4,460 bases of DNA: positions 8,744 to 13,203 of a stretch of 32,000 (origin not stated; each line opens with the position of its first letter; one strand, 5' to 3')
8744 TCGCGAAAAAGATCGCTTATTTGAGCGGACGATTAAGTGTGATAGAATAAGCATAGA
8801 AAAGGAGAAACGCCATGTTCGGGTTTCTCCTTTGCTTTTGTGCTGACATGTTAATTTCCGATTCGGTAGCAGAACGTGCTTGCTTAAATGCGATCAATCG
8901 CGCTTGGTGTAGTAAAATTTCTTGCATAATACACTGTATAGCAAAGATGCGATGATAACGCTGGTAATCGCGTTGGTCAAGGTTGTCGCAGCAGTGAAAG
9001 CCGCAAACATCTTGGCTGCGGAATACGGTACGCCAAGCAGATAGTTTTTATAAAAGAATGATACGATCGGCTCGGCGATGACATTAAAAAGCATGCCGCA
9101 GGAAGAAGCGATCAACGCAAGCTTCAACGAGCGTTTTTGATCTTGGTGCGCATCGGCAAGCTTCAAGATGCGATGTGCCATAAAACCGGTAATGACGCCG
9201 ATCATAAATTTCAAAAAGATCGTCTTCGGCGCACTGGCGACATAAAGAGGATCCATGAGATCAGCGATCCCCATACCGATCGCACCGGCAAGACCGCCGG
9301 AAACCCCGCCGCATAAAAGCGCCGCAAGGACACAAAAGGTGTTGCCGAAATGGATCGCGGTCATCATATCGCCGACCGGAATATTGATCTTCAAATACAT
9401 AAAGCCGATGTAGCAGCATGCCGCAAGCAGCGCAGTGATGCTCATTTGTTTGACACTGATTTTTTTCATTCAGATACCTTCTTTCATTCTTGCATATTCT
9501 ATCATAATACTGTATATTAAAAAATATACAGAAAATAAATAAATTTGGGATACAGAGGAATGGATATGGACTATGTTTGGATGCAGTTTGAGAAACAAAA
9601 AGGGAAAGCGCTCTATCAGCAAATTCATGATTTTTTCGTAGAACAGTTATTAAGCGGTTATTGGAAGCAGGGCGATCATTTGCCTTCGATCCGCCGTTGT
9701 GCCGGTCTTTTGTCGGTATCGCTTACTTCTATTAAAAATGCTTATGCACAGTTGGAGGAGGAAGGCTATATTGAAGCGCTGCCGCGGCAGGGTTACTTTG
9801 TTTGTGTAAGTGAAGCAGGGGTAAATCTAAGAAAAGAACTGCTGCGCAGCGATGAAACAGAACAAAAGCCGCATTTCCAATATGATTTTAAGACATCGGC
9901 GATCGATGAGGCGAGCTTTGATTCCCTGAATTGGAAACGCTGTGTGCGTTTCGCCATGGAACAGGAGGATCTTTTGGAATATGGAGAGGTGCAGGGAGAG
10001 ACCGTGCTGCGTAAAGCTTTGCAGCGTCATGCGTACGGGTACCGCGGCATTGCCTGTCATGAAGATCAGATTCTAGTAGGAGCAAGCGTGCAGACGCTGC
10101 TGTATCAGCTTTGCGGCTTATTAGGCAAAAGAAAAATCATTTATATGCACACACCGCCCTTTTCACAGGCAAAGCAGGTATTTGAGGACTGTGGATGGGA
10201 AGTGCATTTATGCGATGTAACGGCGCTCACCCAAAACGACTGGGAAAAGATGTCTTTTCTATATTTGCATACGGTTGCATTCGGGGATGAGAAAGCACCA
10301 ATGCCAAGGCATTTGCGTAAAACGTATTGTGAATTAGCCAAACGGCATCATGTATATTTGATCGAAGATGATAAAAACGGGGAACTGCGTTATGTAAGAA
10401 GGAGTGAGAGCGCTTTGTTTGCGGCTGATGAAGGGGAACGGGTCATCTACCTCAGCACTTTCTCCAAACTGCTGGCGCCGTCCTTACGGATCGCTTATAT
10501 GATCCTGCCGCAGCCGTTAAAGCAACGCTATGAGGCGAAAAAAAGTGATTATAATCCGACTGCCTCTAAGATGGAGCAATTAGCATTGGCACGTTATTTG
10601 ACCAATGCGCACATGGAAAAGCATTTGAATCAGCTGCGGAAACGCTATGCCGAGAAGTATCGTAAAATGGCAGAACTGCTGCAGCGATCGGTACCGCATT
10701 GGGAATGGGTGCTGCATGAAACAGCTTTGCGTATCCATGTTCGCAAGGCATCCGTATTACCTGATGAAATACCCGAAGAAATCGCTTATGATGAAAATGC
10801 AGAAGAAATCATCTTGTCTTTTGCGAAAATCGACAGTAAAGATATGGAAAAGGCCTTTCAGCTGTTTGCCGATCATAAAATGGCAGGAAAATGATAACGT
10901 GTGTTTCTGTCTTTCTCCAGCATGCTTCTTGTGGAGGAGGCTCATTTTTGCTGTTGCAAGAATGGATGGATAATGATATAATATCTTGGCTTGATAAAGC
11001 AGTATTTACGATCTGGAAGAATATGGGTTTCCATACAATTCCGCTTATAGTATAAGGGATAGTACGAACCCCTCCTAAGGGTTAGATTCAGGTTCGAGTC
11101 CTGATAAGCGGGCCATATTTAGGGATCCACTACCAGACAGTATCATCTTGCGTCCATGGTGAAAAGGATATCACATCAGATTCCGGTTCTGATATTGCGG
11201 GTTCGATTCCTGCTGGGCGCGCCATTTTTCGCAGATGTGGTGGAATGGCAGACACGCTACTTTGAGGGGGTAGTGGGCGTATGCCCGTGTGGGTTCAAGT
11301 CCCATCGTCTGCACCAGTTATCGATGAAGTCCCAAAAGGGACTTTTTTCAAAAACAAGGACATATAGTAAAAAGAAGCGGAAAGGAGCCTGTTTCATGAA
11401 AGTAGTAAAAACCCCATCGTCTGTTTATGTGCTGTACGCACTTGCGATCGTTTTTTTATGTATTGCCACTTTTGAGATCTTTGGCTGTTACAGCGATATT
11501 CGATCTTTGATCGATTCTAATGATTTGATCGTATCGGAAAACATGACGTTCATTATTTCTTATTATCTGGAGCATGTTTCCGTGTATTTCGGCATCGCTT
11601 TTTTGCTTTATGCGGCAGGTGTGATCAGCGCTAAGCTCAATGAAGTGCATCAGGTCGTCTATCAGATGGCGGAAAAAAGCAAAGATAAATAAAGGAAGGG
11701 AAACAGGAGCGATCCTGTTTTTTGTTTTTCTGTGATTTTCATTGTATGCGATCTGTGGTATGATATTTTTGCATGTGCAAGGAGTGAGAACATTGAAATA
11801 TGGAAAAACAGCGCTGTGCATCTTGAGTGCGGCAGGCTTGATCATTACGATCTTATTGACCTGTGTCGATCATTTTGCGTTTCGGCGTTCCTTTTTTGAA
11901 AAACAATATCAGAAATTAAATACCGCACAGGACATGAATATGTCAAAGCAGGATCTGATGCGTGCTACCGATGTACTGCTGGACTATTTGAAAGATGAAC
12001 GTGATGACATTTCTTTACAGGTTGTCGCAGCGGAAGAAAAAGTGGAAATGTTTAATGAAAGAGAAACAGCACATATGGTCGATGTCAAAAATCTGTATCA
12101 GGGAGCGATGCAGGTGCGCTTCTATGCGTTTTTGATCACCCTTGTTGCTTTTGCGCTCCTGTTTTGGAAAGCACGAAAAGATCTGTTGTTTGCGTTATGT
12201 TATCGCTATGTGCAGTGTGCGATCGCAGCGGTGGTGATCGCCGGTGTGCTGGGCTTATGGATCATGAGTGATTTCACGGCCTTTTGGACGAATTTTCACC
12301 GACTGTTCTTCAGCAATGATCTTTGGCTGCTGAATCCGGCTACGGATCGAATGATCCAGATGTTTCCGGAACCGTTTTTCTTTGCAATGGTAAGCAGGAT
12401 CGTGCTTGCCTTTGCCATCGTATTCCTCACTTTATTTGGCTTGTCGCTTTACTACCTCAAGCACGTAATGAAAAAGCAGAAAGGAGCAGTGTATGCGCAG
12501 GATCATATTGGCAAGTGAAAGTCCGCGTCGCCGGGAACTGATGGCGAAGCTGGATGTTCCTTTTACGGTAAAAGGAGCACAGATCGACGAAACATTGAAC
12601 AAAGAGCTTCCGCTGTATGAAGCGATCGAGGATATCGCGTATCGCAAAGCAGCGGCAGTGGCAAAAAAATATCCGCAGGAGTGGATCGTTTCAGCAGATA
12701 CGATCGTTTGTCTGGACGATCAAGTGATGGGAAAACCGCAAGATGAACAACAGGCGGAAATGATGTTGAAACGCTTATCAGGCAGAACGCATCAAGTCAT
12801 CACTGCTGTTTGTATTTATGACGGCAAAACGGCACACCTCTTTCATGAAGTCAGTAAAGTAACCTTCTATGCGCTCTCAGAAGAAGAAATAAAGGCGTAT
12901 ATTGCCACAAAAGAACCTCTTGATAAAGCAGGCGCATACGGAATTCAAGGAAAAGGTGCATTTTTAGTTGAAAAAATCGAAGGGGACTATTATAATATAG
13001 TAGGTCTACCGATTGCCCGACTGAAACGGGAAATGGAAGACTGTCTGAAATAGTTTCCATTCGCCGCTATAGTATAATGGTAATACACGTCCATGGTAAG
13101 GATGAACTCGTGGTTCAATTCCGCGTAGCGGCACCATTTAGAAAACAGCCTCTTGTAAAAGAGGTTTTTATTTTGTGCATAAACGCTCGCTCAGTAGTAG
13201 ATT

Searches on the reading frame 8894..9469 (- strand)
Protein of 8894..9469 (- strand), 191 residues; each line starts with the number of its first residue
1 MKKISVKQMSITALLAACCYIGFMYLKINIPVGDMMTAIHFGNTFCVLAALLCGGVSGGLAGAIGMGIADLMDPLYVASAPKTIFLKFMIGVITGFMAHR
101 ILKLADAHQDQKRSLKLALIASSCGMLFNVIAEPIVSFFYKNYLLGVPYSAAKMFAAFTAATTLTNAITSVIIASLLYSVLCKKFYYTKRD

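Call 16: search_protein_families(library=pfam, proteins=[window:8894-9469:-], max_evalue=0.001)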
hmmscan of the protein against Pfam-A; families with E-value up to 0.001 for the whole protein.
window:8894-9469:- (191 aa): 2 families
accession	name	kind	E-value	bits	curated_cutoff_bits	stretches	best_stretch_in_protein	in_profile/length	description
PF07155.17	ECF-ribofla_trS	-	2.9e-28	99.4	26.7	1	3-181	1-170/172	ECF-type riboflavin transporter, S component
PF12822.12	ECF_trnsprt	-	5.9e-08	33.3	30.7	1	7-179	1-167/169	ECF transporter, substrate-specific component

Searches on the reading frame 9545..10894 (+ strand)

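Call 16: search_protein_families(library=pfam, proteins=[window:9545-10894:+], max_evalue=0.001)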
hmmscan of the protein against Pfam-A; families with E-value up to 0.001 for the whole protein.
window:9545-10894:+ (449 aa): 1 family
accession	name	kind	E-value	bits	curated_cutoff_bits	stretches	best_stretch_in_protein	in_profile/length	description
PF00392.27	GntR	-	7.4e-11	42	27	1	23-86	1-64/64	Bacterial regulatory proteins, gntR family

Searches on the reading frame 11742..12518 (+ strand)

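Call 16: search_protein_families(library=pfam, proteins=[window:11742-12518:+], max_evalue=0.001)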
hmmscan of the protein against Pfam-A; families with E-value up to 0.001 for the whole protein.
window:11742-12518:+ (258 aa): 1 family
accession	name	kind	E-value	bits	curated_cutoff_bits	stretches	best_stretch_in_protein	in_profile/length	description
PF07314.17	Lit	-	7.3e-43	147.1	24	1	29-213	3-176/176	Lipoprotein intramolecular transacylase Lit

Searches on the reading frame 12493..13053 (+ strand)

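Call 16: search_protein_families(library=pfam, proteins=[window:12493-13053:+], max_evalue=0.001)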
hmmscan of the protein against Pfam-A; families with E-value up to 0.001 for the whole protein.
window:12493-13053:+ (186 aa): 1 family
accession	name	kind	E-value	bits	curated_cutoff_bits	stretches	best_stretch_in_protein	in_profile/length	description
PF02545.19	Maf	-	2.4e-63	213.7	27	1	3-182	1-185/187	Maf-like protein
